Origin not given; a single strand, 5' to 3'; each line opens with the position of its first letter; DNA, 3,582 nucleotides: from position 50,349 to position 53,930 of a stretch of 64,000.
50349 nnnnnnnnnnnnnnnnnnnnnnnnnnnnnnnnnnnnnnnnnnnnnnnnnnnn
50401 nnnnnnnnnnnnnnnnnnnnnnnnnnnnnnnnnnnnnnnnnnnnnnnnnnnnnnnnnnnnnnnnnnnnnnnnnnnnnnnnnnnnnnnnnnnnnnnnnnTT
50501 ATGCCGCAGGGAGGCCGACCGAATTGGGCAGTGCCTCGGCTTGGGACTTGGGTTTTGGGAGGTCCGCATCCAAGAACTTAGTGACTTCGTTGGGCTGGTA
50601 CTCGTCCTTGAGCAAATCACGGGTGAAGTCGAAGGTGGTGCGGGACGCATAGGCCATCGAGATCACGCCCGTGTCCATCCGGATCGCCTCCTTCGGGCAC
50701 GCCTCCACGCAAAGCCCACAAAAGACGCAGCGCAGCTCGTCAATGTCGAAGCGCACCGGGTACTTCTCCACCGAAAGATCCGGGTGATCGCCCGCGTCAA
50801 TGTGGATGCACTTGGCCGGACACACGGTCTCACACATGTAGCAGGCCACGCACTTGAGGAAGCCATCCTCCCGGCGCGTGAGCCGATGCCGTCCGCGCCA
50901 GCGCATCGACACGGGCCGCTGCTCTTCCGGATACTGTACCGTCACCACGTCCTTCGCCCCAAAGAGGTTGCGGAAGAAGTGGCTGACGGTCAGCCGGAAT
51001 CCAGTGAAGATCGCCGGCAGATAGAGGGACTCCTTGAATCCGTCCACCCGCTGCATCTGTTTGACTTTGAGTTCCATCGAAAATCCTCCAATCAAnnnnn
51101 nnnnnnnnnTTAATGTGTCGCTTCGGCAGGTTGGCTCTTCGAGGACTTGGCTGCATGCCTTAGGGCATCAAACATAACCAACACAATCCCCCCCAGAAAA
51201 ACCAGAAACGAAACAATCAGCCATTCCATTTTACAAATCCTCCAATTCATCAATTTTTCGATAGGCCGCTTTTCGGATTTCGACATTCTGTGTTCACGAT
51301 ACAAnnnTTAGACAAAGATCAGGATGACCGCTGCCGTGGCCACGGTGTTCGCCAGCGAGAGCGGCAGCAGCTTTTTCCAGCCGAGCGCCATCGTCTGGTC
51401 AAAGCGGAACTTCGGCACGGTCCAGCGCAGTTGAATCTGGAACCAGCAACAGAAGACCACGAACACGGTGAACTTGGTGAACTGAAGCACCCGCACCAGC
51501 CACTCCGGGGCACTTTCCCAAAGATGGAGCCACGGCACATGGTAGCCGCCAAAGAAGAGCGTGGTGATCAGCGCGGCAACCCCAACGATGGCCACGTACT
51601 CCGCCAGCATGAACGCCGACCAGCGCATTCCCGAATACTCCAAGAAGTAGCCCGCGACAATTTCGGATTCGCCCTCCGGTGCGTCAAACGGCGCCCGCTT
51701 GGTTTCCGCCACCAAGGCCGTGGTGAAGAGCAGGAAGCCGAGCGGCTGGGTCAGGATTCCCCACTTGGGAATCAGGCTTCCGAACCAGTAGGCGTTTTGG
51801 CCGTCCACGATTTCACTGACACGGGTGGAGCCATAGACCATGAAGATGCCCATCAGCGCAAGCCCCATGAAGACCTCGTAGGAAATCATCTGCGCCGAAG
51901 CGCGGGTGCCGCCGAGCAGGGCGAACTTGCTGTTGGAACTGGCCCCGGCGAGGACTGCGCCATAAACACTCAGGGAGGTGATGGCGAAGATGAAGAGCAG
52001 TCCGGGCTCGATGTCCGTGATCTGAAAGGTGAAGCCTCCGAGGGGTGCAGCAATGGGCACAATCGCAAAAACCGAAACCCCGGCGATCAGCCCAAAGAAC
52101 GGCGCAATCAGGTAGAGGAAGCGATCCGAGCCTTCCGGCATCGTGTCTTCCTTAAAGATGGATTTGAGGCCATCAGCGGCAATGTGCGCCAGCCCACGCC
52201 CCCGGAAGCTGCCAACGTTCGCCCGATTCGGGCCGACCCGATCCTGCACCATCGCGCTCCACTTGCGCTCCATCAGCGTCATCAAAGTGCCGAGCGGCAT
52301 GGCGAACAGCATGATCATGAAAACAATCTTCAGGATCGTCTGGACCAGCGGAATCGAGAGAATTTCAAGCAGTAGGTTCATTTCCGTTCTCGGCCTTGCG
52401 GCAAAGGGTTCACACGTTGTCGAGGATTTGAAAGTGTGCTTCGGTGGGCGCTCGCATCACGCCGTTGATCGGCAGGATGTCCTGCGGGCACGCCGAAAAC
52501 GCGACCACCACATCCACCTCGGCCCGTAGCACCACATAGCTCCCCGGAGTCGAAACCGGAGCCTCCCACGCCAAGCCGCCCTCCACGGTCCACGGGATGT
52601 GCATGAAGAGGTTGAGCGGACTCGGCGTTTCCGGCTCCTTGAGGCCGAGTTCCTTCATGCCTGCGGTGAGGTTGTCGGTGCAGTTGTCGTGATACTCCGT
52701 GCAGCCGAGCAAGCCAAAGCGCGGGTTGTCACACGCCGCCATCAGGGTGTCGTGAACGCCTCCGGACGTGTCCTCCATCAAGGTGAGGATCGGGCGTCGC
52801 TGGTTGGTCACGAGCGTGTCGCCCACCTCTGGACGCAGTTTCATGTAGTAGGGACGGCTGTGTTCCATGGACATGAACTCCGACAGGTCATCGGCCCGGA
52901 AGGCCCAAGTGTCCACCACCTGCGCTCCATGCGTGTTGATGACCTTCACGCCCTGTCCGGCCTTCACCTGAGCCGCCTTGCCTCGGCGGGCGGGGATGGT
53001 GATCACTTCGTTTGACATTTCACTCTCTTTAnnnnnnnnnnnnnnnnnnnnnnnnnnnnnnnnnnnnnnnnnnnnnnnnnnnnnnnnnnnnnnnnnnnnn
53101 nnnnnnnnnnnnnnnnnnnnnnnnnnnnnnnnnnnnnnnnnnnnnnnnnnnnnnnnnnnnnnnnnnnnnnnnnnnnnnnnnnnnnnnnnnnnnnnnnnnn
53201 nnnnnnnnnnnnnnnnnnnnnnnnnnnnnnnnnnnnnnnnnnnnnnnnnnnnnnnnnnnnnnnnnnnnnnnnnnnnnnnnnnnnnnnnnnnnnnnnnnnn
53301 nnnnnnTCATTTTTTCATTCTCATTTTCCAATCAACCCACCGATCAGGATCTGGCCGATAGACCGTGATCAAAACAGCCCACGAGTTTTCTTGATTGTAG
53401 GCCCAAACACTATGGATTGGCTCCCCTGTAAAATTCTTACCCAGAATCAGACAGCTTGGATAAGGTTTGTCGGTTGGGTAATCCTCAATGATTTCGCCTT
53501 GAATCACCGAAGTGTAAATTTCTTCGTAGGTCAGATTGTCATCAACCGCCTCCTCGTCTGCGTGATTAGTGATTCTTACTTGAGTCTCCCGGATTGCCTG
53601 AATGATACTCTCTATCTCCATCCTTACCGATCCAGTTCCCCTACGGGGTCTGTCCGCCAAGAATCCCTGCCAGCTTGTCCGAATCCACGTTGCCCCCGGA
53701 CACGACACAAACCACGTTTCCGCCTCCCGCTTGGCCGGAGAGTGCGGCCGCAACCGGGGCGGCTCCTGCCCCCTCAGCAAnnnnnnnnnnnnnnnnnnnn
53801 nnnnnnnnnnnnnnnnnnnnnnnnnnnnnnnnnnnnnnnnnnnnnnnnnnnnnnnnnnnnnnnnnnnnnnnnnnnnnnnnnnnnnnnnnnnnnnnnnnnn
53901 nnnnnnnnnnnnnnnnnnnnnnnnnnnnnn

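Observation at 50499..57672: Partial, mosaic complex-I operon: nuoABCD - [PLP dehydratase, toxin-antitoxin pair, DUF1989] - nuoHI, with no nuoEFG or nuoJKLMN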

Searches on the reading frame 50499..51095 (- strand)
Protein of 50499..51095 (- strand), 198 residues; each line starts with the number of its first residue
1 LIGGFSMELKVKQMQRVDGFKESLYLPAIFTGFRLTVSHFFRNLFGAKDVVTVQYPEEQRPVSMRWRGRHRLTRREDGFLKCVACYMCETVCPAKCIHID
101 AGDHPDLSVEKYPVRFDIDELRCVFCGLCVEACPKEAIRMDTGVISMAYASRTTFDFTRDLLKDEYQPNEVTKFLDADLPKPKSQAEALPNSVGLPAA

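Call 3: search_protein_families(library=pfam, proteins=[window:50499-51095:-])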
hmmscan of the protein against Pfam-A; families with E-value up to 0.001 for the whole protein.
window:50499-51095:- (198 aa): 11 families
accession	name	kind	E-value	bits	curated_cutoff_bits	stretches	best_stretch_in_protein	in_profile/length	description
PF00037.32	Fer4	-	4.3e-12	45.8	21.1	1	118-139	3-24/24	4Fe-4S binding domain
PF12838.12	Fer4_7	-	1.3e-09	38.8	27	1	81-137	1-52/52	4Fe-4S dicluster domain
PF13484.11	Fer4_16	-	7e-09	36.8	30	1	122-153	1-32/66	4Fe-4S double cluster binding domain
PF13187.11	Fer4_9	-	8.9e-09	35.7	27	1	81-138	1-52/52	4Fe-4S dicluster domain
PF14697.11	Fer4_21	-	1.1e-08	35.4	35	1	118-140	3-59/59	4Fe-4S dicluster domain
PF13183.11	Fer4_8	-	1.7e-07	32.1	27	0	68-95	39-67/68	4Fe-4S dicluster domain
PF12797.12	Fer4_2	-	1.4e-06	28.3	24.5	0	118-134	5-21/22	4Fe-4S binding domain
PF13237.11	Fer4_10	-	4.2e-06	27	25.5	1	81-134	8-53/53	4Fe-4S dicluster domain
PF12837.12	Fer4_6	-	7e-06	26.2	25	0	117-138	3-24/24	4Fe-4S binding domain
PF13534.11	Fer4_17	-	8.9e-06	26.6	22.2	0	71-94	35-58/61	4Fe-4S dicluster domain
PF13746.11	Fer4_18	-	0.0007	20.2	27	0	70-138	49-102/114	4Fe-4S dicluster domain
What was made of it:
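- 50499..51077 (-): nuoI (192 aa from the conserved MELKVK start). Both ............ motifs are present. Fer4 domains (call 3).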

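Call 7: search_protein_families(library=ncbifam, proteins=[window:50499-51095:-])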
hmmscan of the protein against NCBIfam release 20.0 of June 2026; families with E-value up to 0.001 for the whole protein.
window:50499-51095:- (198 aa): 58 families (the best 25 are shown)
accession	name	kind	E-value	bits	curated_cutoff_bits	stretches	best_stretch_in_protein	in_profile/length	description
NF004537.0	PRK05888.1-3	equivalog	2.1e-34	118.9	163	1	29-162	23-153/204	NADH-quinone oxidoreductase subunit NuoI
NF004538.0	PRK05888.1-4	equivalog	8.8e-34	116.5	135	1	15-162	2-140/162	NADH-quinone oxidoreductase subunit NuoI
NF004539.0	PRK05888.1-5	equivalog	2.7e-32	111.7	225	1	18-159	5-137/162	NADH-quinone oxidoreductase subunit NuoI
TIGR01971.1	NuoI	subfamily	3.4e-32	110.6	113.05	1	48-159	11-118/121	NADH-quinone oxidoreductase, chain I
NF004536.0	PRK05888.1-1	equivalog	1.5e-28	99.4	212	1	42-154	22-129/180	NADH-quinone oxidoreductase subunit NuoI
NF004542.0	PRK05888.2-3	equivalog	2.5e-23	82.6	248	1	28-170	35-170/203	NADH-quinone oxidoreductase subunit NuoI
NF004544.0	PRK05888.2-6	equivalog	1.4e-21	77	457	1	13-166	19-163/220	NADH-quinone oxidoreductase subunit NuoI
NF004540.0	PRK05888.2-1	equivalog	5.8e-18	64.8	215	1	47-153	16-117/139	NADH-quinone oxidoreductase subunit NuoI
NF004541.0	PRK05888.2-2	equivalog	7.6e-17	61.7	217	1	48-168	34-141/168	NADH-quinone oxidoreductase subunit NuoI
NF040612.1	F420_dehyd_FpoI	exception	3e-15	56.2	180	1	48-140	15-101/135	F420H2 dehydrogenase subunit FpoI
TIGR00403.1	ndhI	equivalog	2.9e-14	53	302.35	1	31-143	24-124/183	NAD(P)H-quinone oxidoreductase subunit I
NF009053.0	PRK12387.1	subfamily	9.1e-14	51.6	204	1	50-142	13-94/180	formate hydrogenlyase complex iron-sulfur subunit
NF004545.0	PRK05888.3-1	equivalog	2.1e-13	50.2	229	1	32-157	25-140/154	NADH-quinone oxidoreductase subunit NuoI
NF010590.0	PRK13984.1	equivalog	3.6e-13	48.5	946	1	47-147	22-117/611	putative oxidoreductase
NF004543.0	PRK05888.2-5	equivalog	4.6e-13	49.2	243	1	48-139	32-116/217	NADH-quinone oxidoreductase subunit NuoI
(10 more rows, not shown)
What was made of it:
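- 50499..51077 (-): NuoI NCBIfam models, E 1e-34, just below the subfamily cutoff (110.6 against 113) (call 7).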

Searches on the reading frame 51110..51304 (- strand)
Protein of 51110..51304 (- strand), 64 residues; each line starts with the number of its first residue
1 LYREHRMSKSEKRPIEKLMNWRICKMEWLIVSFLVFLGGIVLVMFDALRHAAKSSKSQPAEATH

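Call 27: search_protein_families(library=pfam, max_evalue=0.05, proteins=[window:51110-51304:-])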
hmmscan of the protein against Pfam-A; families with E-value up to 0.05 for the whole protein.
window:51110-51304:- (64 aa): 0 families

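Call 50: search_protein_families(library=ncbifam, max_evalue=0.05, proteins=[window:51110-51304:-])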
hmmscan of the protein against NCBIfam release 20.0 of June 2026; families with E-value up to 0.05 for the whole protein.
window:51110-51304:- (64 aa): 0 families
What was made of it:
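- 51078..51307 (-): 230-bp low-GC spacer specific to this species. It holds a 64-aa ORF (51110-51304) with one predicted hydrophobic helix. The sister species have only about 8-10 bp here. No Pfam or NCBIfam match (calls 27, 50).
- Tried and rejected: Pfam and NCBIfam gave no significant match (calls 27, 50).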

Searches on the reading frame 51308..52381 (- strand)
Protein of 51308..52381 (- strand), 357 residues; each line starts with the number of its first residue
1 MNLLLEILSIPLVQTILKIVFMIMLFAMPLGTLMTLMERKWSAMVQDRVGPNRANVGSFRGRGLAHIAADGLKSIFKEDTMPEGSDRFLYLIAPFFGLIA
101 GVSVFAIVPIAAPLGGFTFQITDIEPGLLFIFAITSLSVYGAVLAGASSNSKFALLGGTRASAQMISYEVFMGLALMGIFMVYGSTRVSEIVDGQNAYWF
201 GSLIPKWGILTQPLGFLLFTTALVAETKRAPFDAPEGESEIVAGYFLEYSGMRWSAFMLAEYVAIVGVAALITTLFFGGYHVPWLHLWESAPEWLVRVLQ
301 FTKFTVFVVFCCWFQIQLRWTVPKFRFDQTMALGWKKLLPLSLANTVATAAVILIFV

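Call 3: search_protein_families(library=pfam, proteins=[window:51308-52381:-])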
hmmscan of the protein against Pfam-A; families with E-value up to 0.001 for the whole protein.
window:51308-52381:- (357 aa): 1 family
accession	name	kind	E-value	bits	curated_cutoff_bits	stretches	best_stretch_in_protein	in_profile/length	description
PF00146.26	NADHdh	-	1.2e-98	330.6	27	1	18-350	2-298/298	NADH dehydrogenase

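Call 7: search_protein_families(library=ncbifam, proteins=[window:51308-52381:-])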
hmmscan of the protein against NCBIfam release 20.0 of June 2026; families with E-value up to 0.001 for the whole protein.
window:51308-52381:- (357 aa): 7 families
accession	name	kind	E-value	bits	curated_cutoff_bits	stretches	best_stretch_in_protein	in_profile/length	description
NF004743.0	PRK06076.1-4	equivalog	1.1e-88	298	494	1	15-352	16-341/433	NADH-quinone oxidoreductase subunit NuoH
NF004740.0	PRK06076.1-1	equivalog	9.4e-88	294.8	399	1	10-355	9-322/325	NADH-quinone oxidoreductase subunit NuoH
NF004741.0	PRK06076.1-2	equivalog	5.3e-85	285.6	305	1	4-355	8-335/337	NADH-quinone oxidoreductase subunit NuoH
NF004745.0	PRK06076.1-6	equivalog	6.9e-80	268.8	450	1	10-354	10-334/341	NADH-quinone oxidoreductase subunit NuoH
NF004744.0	PRK06076.1-5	equivalog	2.5e-71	240.8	542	1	17-356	30-366/372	NADH-quinone oxidoreductase subunit NuoH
NF004742.0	PRK06076.1-3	equivalog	3.3e-71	240.3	531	1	9-353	18-348/356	NADH-quinone oxidoreductase subunit NuoH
NF040610.1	F420_dehyd_FpoH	exception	7.5e-70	235.9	475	1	8-353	6-336/339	F420H2 dehydrogenase subunit FpoH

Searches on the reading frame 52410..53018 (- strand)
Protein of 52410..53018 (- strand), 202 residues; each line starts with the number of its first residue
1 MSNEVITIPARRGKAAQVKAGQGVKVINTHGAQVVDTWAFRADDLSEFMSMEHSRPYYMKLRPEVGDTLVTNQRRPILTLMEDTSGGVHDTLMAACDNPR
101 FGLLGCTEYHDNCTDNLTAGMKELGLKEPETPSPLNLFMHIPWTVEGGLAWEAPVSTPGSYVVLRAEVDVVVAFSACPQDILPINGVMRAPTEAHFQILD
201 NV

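Call 3: search_protein_families(library=pfam, proteins=[window:52410-53018:-])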
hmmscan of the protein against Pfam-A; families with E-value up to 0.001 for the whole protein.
window:52410-53018:- (202 aa): 1 family
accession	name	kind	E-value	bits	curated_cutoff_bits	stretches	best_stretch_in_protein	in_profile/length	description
PF09347.15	DUF1989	-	1.7e-49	168.2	27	1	7-171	2-168/168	Domain of unknown function (DUF1989)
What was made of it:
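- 52410..53018 (-): Stand-alone DUF1989 protein (202 aa). This is the older cargo, shared with one sister species and reduced to a remnant in another. PF09347, 168 bits (call 3).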

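Call 7: search_protein_families(library=ncbifam, proteins=[window:52410-53018:-])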
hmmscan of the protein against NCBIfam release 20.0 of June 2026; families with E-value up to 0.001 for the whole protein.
window:52410-53018:- (202 aa): 3 families
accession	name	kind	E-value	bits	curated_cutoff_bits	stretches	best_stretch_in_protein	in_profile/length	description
TIGR03424.1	urea_degr_1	equivalog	1.8e-29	102.8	284.7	1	7-191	7-192/198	urea amidolyase associated protein UAAP2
NF053776.1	TmaoDeMthMsil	equivalog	1.1e-27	96.9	1100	1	6-200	167-363/763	trimethylamine N-oxide demethylase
TIGR03425.1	urea_degr_2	hypoth_equivalog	2.6e-18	66.1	205.95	1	7-179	6-185/233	urea amidolyase associated protein UAAP1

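Call 40: search_solved_structures(query=window:52410-53018:-, max_evalue=0.001)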
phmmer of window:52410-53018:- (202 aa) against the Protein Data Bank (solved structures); distinct sequences matched with E-value up to 0.001: 4.
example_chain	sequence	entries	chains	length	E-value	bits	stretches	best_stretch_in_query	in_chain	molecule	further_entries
3oru_A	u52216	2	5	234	4.9e-61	209.2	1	6-191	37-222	DUF1989 family protein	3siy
9q59_A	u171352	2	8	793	4.2e-15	59.3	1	12-187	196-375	trimethylamine N-oxide demethylase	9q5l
9q5a_A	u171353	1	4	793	2.9e-14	56.5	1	71-187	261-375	Trimethylamine N-oxide Demethylase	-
3di4_A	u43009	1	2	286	4.7e-14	55.9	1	6-179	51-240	Uncharacterized Protein DUF1989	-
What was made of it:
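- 52410..53018 (-): PDB 3ORU, E 5e-61 (call 40).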

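Call 42: find_related_loci(query=window:52410-53018:-, collection=metagenome_contigs, flank=6000)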
Query window:52410-53018:- (202 aa) in metagenome_contigs; peptide patterns used: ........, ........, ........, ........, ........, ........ (x = any residue, [..] = any of these).
600 stretches matched a pattern (row limit reached: there are more); 575 encode a relative of the query (tblastn E <= 1e-3); the best 80 are kept; 80 distinct loci.
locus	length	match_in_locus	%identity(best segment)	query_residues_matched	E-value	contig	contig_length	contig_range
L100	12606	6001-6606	93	1-202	6e-132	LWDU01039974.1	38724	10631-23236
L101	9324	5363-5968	93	1-202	6e-131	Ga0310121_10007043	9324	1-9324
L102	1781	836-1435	79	1-200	3e-119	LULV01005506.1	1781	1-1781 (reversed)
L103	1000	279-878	78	1-200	8e-122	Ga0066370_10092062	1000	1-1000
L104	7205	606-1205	78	1-200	2e-111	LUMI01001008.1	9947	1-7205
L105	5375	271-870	78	1-200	3e-111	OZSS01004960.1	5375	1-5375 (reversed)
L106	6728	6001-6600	78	1-200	2e-111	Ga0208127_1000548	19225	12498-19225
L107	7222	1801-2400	78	1-200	7e-110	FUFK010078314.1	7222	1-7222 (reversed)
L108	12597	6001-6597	77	1-199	3e-109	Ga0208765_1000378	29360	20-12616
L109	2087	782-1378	77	1-199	4e-115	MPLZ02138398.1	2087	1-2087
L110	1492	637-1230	78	1-198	2e-117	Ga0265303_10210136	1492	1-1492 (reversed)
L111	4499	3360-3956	74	1-199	5e-103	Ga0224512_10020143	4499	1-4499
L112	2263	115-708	75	1-198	3e-106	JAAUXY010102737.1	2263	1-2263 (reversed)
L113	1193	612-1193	75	1-194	3e-110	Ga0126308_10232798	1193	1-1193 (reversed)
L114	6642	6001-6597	73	1-199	2e-101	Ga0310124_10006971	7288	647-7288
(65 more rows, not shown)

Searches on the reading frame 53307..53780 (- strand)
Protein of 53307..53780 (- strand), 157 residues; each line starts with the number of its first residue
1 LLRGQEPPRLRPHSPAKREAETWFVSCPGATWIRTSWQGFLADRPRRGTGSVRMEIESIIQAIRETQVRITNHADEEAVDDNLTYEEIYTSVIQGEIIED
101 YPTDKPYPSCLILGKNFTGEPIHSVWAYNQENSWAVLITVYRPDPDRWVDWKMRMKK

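Call 3: search_protein_families(library=pfam, proteins=[window:53307-53780:-])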
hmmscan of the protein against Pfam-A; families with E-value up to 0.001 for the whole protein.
window:53307-53780:- (157 aa): 1 family
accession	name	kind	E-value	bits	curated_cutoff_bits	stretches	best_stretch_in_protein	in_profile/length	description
PF14076.12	DUF4258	-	1.4e-23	83.4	25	1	70-142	1-71/71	Domain of unknown function (DUF4258)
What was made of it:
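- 53307..53621 (-): DUF4258 protein (104 aa), a putative RelE/ParE-superfamily type II toxin. Intact here. Frameshifted by a 1-nt T insertion in 4 of 6 other assemblies of the same species. PF14076, 83 bits against cutoff 25 (call 3).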

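Call 7: search_protein_families(library=ncbifam, proteins=[window:53307-53780:-])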
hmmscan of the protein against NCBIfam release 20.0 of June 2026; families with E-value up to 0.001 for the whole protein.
window:53307-53780:- (157 aa): 0 families
